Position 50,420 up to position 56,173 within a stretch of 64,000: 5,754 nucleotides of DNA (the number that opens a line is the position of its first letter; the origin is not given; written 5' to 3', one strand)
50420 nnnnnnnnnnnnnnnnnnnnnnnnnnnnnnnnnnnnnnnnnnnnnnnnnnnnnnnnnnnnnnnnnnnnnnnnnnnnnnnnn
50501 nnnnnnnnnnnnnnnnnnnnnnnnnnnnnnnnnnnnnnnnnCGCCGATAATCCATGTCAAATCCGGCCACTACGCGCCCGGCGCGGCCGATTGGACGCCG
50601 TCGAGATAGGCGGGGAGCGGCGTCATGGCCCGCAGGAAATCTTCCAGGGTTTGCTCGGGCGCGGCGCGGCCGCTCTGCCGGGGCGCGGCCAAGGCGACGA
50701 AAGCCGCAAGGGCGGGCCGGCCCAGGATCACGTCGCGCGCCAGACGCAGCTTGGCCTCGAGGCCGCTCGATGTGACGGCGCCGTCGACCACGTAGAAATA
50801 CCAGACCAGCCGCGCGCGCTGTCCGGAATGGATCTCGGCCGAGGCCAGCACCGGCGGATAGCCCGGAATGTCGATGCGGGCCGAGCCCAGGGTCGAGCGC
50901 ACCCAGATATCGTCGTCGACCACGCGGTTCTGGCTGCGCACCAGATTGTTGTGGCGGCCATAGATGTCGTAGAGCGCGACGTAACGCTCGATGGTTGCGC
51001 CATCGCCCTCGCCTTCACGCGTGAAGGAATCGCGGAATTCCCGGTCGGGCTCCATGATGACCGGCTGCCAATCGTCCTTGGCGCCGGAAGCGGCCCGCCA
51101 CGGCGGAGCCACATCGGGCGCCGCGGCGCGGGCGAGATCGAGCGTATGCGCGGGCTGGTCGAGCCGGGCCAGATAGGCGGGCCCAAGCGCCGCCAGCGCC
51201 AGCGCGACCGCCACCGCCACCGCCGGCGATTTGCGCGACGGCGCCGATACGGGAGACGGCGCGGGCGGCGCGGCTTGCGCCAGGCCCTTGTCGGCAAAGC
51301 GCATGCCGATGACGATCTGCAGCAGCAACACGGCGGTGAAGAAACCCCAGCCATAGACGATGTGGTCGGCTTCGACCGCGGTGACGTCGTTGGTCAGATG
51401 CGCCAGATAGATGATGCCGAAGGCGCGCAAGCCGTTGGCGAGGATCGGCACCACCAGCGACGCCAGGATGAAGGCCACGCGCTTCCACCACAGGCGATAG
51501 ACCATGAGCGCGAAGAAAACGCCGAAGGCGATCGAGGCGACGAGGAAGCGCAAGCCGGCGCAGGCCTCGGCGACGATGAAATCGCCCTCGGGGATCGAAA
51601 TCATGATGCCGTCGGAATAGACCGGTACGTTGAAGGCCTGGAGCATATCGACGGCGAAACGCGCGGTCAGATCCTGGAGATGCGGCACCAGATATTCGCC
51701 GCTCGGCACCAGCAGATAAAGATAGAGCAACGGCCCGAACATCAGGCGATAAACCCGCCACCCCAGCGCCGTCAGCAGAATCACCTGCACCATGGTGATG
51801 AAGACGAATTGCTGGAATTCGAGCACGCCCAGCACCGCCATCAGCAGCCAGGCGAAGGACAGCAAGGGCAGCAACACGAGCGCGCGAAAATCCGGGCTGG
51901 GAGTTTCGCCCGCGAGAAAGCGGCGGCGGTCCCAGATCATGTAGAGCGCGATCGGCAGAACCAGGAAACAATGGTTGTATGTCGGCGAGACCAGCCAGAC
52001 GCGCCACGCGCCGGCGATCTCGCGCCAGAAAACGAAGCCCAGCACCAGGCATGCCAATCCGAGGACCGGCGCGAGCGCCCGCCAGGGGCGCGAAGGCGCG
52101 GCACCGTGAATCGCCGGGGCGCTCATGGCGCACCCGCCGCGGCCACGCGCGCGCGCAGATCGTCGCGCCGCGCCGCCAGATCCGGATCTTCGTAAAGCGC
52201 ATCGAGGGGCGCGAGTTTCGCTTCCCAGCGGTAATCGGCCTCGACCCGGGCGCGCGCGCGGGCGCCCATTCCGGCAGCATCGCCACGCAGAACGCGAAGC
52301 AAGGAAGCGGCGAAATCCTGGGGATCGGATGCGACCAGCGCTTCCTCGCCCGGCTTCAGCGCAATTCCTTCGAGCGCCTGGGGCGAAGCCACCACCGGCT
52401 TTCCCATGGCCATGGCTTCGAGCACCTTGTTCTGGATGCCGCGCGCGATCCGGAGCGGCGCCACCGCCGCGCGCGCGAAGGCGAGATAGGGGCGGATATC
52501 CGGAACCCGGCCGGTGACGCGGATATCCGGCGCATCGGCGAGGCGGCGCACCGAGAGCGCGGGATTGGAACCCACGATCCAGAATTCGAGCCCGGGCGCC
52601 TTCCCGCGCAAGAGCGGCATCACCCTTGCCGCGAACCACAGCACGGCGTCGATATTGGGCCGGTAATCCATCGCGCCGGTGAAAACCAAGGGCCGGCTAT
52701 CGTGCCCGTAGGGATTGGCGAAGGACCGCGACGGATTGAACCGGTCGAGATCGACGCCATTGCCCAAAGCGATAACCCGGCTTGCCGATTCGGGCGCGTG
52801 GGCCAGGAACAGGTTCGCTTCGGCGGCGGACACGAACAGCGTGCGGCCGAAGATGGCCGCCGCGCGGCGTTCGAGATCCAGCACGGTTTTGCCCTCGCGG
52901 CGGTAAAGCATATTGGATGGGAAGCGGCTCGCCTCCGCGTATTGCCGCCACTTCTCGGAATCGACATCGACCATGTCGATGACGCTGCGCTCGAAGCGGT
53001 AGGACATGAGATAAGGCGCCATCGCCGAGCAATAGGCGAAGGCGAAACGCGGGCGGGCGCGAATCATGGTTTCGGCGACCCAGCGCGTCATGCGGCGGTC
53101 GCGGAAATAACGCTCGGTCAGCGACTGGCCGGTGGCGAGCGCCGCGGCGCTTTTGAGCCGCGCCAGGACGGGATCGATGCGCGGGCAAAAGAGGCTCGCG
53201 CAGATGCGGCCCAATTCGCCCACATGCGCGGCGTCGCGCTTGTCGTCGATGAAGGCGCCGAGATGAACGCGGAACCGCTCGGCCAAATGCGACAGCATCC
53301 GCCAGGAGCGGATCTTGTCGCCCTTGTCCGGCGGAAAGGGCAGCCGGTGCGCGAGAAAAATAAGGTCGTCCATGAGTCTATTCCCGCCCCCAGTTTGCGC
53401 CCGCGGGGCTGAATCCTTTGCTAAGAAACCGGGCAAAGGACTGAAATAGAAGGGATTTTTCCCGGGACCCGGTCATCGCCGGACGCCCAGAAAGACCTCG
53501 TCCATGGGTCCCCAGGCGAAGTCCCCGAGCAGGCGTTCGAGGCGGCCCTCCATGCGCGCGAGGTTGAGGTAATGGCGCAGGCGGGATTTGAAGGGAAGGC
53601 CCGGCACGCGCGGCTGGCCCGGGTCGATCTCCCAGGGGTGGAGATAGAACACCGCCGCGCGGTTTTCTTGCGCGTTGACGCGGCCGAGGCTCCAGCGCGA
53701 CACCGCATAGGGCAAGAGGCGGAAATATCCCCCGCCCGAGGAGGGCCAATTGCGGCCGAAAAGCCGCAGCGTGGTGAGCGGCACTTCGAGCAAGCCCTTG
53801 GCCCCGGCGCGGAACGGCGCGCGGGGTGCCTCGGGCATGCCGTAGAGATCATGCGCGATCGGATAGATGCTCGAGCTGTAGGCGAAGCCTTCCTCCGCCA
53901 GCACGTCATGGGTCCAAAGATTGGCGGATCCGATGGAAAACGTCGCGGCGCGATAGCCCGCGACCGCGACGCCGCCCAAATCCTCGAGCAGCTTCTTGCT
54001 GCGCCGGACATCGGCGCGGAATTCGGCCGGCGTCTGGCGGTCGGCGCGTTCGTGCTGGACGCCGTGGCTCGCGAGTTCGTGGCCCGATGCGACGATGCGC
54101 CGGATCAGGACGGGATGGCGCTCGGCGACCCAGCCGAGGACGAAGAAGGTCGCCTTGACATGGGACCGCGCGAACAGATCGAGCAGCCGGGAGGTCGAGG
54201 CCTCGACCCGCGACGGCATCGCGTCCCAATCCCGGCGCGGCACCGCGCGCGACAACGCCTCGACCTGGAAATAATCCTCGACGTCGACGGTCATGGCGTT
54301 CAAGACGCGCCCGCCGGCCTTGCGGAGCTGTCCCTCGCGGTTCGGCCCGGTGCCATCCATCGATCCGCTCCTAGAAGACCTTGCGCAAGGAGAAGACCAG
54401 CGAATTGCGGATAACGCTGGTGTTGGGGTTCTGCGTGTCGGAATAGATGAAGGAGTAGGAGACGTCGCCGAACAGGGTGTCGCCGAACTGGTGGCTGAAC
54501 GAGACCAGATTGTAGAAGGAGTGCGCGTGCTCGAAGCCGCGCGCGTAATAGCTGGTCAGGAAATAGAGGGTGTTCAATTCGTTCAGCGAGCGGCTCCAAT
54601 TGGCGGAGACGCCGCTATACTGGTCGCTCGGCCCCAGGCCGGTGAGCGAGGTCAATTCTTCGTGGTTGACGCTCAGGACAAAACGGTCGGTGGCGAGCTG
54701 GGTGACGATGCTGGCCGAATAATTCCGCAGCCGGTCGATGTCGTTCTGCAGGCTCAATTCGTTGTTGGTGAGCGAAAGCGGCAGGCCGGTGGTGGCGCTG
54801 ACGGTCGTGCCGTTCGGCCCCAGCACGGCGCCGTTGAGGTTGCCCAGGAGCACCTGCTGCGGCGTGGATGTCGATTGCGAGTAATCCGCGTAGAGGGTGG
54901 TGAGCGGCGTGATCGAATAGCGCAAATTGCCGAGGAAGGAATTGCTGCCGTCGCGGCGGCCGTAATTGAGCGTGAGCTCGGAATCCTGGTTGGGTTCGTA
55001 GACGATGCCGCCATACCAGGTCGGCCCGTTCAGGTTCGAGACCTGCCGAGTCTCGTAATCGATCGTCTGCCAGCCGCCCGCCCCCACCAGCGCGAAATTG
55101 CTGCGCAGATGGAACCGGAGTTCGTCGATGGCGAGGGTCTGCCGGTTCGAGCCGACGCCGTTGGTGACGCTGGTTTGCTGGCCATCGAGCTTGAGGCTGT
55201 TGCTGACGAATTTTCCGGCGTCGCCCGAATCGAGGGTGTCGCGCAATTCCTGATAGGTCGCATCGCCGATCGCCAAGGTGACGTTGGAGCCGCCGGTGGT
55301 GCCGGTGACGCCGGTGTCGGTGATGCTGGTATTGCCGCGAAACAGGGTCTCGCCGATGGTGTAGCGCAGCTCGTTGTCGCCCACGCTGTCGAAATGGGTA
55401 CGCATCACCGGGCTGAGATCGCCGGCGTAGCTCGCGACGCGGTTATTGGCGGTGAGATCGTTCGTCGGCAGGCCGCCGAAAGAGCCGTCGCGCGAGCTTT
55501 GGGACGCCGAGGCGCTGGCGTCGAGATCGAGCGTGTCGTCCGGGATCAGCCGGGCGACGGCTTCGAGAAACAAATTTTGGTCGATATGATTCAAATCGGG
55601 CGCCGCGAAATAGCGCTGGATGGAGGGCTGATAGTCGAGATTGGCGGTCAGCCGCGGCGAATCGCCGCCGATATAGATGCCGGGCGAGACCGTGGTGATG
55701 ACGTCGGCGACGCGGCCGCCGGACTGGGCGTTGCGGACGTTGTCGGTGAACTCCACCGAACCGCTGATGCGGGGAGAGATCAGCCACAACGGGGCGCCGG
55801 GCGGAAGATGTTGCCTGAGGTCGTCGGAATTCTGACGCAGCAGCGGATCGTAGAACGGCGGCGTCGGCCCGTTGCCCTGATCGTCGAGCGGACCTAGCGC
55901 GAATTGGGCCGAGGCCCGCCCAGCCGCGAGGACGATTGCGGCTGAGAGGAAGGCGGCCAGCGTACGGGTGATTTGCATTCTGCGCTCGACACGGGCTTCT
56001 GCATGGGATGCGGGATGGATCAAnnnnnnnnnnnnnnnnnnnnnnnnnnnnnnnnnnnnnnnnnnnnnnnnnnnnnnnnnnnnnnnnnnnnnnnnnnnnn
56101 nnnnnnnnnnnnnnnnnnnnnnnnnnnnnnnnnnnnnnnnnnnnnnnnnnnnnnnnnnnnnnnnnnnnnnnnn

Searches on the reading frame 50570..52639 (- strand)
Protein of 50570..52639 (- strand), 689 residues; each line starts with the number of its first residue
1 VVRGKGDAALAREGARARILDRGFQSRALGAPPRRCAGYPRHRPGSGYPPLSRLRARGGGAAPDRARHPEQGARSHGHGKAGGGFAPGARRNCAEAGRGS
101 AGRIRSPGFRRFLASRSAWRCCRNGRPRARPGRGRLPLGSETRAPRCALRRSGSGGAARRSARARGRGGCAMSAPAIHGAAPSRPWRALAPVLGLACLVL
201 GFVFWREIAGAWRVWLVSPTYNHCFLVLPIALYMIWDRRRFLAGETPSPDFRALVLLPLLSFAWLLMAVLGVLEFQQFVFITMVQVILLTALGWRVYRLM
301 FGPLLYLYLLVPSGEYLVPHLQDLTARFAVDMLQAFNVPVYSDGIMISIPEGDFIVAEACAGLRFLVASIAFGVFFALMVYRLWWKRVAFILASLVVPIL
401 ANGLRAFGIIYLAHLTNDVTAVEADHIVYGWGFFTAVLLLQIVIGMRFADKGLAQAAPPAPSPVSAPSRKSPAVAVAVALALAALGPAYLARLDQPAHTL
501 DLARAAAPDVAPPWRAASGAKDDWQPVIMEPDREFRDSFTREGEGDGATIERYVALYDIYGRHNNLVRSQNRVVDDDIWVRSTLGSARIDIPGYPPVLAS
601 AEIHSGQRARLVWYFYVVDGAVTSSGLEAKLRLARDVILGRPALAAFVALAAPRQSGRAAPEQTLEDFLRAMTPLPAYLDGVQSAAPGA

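Call 10: search_protein_families(library=ncbifam, proteins=[window:50570-52639:-], max_evalue=0.00001)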
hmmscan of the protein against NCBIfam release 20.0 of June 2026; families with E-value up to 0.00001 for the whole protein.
window:50570-52639:- (689 aa): 14 families
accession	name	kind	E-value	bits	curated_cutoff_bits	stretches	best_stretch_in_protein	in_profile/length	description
TIGR03109.2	exosort_XrtA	exception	3.5e-86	288.8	208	1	193-450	3-261/261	exosortase A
NF038142.1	exosort_XrtW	exception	7.7e-63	212.5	425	1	195-675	7-489/494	exosortase W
TIGR02602.1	8TM_EpsH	subfamily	4e-53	180.4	105.55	1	212-447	1-239/241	exosortase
TIGR04152.1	exosort_VPLPA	exception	4.2e-39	135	400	1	215-674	4-479/486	VPLPA-CTERM-specific exosortase XrtD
TIGR02914.1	EpsI_fam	equivalog_domain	3.7e-25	88.4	42.8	1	506-675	3-169/174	exosortase C-terminal domain/associated protein EpsI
NF035943.2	exosort_XrtV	exception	9.6e-24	84.1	313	1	219-444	31-262/270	exosortase V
TIGR04178.1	exo_archaeo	signature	1e-14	54.5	23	1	354-446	1-92/97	exosortase/archaeosortase family protein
TIGR03113.1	exosort_XrtB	exception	1e-10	41.7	275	1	214-443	23-259/268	exosortase B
TIGR03763.1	cyanoexo_CrtA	exception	8.4e-10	38.6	150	1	227-423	38-233/260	cyanoexosortase A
NF033770.1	exosort_XrtT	exception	1.3e-09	37.2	250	1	320-514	135-324/472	exosortase T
TIGR04156.1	cyanoexo_CrtB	exception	1.2e-08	34.8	300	1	221-452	37-270/280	cyanoexosortase B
TIGR04476.1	exosort_XrtN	exception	5.4e-08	32.4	200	1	242-412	47-212/406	exosortase N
TIGR04151.1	exosort_VPDSG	exception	4.1e-07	29.7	300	1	192-413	29-264/306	VPDSG-CTERM-specific exosortase XrtC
NF033464.1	cyanoexo_CrtC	exception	4.8e-06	26.3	225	0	224-438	40-264/278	cyanoexosortase C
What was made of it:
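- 50570..52120 (-): Exosortase A fused to EpsI. This defines the locus as an XrtA/PEP-CTERM system. TIGR03109 at 288.8 bits against 208, and TIGR02914 at 88 bits (call 10).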

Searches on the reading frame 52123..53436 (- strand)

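Call 10: search_protein_families(library=ncbifam, proteins=[window:52123-53436:-], max_evalue=0.00001)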
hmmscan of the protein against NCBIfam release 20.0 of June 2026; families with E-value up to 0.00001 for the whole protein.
window:52123-53436:- (437 aa): 4 families
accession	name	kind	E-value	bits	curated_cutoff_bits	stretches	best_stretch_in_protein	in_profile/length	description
TIGR03087.1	stp1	hypoth_equivalog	4.7e-154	513.3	316.65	1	25-417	1-396/397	TIGR03087 family PEP-CTERM/XrtA system glycosyltransferase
NF053787.1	GlcN_PG_synth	equivalog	2.5e-09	36.4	480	1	338-416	278-357/361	N-acetylglucosaminyl phosphatidylglycerol synthase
TIGR03088.1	stp2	hypoth_equivalog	3.7e-08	32.8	409.05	1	217-416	158-371/374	TIGR03088 family PEP-CTERM/XrtA system glycosyltransferase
TIGR04047.1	MSMEG_0565_glyc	hypoth_equivalog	6.4e-07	28.8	259.85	1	301-407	250-363/373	MSMEG_0565 family glycosyltransferase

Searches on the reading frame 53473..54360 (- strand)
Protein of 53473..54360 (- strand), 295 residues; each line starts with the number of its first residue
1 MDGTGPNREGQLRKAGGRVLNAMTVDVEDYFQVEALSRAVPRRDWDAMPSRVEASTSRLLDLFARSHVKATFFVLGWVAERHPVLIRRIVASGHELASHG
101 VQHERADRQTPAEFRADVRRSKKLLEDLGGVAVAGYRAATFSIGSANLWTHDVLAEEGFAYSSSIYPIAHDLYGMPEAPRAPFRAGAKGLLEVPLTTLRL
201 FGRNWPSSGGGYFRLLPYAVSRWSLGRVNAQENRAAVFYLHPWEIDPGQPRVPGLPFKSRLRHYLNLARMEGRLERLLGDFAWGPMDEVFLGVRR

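Call 10: search_protein_families(library=ncbifam, proteins=[window:53473-54360:-], max_evalue=0.00001)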
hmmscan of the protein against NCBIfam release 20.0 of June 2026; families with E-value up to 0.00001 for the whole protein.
window:53473-54360:- (295 aa): 8 families
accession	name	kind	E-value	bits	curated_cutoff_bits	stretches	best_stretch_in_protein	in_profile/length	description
TIGR03006.1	pepcterm_polyde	equivalog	4.2e-130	432.7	276.2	1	21-290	1-271/272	XrtA system polysaccharide deacetylase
TIGR04243.1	nodulat_NodB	equivalog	1e-16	61.1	240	1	55-155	16-111/197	chitooligosaccharide deacetylase NodB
TIGR02764.1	spore_ybaN_pdaB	equivalog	1.7e-14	54.1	237.4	1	53-137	18-102/191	polysaccharide deacetylase family sporulation protein PdaB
NF045821.1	PgAcgDacpgdA1_Bac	equivalog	8.3e-12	44.6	400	1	56-133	103-180/282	peptidoglycan-N-acetylglucosamine deacetylase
TIGR03212.1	uraD_N-term-dom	equivalog_domain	6e-09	35.4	424.6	1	55-166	78-185/297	allantoinase PuuE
TIGR02884.1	spore_pdaA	equivalog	6.9e-09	35.7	298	1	55-131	51-127/224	delta-lactam-biosynthetic de-N-acetylase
NF045822.1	PgAcgDacpgdA2_Bac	equivalog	6.4e-08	32.3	400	1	45-156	76-184/274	peptidoglycan-N-acetylglucosamine deacetylase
TIGR02873.1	spore_ylxY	hypoth_equivalog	1.6e-06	27.6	391.5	1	57-131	101-175/268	probable sporulation protein, polysaccharide deacetylase family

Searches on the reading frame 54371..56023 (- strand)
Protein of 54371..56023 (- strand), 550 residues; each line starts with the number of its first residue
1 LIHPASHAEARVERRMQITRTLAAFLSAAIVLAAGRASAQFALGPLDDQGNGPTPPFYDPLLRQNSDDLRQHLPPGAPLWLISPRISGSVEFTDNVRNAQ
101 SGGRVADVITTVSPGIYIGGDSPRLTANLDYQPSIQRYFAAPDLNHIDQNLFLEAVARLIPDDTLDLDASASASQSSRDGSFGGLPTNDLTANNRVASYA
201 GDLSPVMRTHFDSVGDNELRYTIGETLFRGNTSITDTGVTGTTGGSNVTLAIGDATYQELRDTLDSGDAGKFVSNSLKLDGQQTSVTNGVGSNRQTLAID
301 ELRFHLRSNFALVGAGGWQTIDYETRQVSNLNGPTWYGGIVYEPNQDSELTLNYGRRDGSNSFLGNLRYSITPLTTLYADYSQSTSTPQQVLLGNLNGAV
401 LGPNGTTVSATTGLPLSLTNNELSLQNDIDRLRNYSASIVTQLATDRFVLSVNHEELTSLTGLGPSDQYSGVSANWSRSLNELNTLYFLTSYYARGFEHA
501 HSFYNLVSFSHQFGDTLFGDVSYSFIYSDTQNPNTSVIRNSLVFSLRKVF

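Call 10: search_protein_families(library=ncbifam, proteins=[window:54371-56023:-], max_evalue=0.00001)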
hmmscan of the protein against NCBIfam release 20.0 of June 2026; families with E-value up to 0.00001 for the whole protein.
window:54371-56023:- (550 aa): 1 family
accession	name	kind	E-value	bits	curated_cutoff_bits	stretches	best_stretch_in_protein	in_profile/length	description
TIGR03016.1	pepcterm_hypo_1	hypoth_equivalog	4.3e-27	95.2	90.85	1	79-550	3-477/477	TIGR03016 family PEP-CTERM system-associated outer membrane protein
